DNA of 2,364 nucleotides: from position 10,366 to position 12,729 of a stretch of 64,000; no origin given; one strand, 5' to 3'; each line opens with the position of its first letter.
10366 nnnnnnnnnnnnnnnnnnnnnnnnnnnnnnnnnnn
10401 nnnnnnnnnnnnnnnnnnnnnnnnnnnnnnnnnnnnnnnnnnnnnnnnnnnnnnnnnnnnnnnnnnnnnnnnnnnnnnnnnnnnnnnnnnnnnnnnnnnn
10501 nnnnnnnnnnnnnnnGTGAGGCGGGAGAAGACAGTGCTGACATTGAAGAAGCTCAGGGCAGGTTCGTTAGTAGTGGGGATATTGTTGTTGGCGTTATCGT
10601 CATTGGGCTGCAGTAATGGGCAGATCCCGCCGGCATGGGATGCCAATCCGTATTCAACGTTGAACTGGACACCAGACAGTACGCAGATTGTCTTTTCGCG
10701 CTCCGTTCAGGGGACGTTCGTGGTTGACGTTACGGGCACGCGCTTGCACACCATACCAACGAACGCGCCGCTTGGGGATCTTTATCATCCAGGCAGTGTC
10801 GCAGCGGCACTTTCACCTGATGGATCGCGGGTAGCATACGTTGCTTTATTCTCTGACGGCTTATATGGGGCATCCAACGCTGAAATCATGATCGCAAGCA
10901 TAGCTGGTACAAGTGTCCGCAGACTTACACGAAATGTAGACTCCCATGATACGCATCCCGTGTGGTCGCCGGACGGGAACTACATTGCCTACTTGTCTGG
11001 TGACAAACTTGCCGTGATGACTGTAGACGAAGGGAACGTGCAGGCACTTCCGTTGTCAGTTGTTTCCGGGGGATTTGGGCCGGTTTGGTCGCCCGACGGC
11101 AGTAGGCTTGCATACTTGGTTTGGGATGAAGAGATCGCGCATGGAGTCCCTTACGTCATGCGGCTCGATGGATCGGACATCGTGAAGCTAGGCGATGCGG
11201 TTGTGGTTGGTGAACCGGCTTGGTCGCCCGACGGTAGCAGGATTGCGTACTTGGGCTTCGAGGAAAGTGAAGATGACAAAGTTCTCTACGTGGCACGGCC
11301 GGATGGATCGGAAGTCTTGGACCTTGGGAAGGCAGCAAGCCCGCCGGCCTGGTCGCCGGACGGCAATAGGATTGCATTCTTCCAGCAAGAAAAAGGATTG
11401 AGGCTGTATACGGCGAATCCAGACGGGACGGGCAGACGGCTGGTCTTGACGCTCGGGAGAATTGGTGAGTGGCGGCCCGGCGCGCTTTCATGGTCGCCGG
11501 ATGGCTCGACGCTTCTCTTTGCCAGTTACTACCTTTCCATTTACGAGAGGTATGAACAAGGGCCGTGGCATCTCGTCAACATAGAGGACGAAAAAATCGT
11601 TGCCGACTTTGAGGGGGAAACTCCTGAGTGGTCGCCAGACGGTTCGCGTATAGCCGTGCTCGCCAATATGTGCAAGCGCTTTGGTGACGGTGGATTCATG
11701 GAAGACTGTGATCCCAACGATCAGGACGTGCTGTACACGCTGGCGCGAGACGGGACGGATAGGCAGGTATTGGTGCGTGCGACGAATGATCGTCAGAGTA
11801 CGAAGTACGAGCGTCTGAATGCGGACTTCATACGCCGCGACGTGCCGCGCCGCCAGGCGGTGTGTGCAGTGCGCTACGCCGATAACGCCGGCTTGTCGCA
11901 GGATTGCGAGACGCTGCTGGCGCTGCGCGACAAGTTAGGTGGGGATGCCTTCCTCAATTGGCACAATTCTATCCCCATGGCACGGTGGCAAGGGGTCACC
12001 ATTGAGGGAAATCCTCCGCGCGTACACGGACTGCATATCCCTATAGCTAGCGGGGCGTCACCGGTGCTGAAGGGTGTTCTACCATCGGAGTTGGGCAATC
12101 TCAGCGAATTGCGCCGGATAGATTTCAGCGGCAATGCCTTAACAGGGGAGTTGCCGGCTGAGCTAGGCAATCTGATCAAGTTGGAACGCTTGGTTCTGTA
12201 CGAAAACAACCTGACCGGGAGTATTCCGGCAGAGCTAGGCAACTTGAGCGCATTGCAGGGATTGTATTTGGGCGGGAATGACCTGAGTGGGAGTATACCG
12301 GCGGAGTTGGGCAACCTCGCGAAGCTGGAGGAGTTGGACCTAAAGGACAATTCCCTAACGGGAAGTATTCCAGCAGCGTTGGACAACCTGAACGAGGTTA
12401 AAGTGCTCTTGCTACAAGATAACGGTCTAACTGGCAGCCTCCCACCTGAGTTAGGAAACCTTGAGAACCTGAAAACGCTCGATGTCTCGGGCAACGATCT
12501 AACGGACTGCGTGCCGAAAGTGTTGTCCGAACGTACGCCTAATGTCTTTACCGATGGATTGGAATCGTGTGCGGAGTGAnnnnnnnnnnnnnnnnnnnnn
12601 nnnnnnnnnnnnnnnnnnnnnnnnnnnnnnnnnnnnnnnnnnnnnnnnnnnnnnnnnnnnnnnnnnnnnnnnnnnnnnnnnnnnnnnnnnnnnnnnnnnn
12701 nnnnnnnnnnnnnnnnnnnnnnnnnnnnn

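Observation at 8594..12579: Tandem paralogous PD40-propeller + plant-specific-LRR lipoproteins, with evidence for unit duplication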

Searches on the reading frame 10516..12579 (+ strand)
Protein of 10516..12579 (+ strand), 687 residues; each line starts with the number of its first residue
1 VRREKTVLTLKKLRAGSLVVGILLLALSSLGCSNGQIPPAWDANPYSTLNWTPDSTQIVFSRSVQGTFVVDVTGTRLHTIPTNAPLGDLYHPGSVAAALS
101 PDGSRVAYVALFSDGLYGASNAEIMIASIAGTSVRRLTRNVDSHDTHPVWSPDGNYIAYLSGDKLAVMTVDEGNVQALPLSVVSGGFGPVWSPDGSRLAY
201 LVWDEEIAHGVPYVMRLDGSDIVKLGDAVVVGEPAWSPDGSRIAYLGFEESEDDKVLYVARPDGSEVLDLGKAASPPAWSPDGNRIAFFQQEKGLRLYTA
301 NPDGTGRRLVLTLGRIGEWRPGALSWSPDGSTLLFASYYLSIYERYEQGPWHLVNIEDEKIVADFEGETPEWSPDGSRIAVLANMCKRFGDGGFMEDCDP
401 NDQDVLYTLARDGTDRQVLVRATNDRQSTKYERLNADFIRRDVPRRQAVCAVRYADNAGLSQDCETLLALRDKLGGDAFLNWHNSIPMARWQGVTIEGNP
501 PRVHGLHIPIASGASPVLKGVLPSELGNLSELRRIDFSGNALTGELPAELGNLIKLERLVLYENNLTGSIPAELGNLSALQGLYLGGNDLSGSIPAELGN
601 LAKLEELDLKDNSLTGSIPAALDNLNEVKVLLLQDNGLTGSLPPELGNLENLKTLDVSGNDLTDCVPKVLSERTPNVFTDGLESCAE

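Call 3: search_protein_families(library=pfam, proteins=[window:10516-12579:+], max_evalue=0.01)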
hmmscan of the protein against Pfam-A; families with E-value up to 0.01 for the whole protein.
window:10516-12579:+ (687 aa): 11 families
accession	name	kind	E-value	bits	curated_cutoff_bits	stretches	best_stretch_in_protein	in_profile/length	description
PF07676.18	PD40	-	6.5e-34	115.6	20.9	3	232-259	12-38/38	WD40-like Beta Propeller Repeat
PF00560.39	LRR_1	-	8.5e-21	70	20.6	0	603-625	1-23/23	Leucine Rich Repeat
PF12799.13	LRR_4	-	1.4e-16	60.5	27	3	628-663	3-40/44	Leucine Rich repeats (2 copies)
PF23598.1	LRR_14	-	8e-15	54.9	40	2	522-627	62-168/353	Leucine-rich repeat region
PF00930.27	DPPIV_N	-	1.7e-14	53.8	22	0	122-173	23-73/354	Dipeptidyl peptidase IV (DPP IV) N-terminal region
PF13855.12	LRR_8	-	3.8e-13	49.4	27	2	531-590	2-61/61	Leucine rich repeat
PF25174.1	Beta-prop_THOC3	-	1.3e-05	24.8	305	0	270-338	87-149/272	THOC3 beta-propeller domain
PF25460.1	Beta-prop_Aladin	-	0.00019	21.1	171.1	0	134-198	102-168/340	Aladin seven-bladed propeller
PF25013.1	LRR_Zer-1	-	0.00038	21.1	27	0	598-660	4-64/137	Zer-1-like, Leucine-rich repeats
PF24797.1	Beta-prop_WDR35_TULP_N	-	0.0015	18.2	80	0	227-384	114-273/332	WDR35/TULP4 N-terminal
PF14583.12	Pectate_lyase22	-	0.0055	15.9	30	0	109-162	203-257/386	Oligogalacturonate lyase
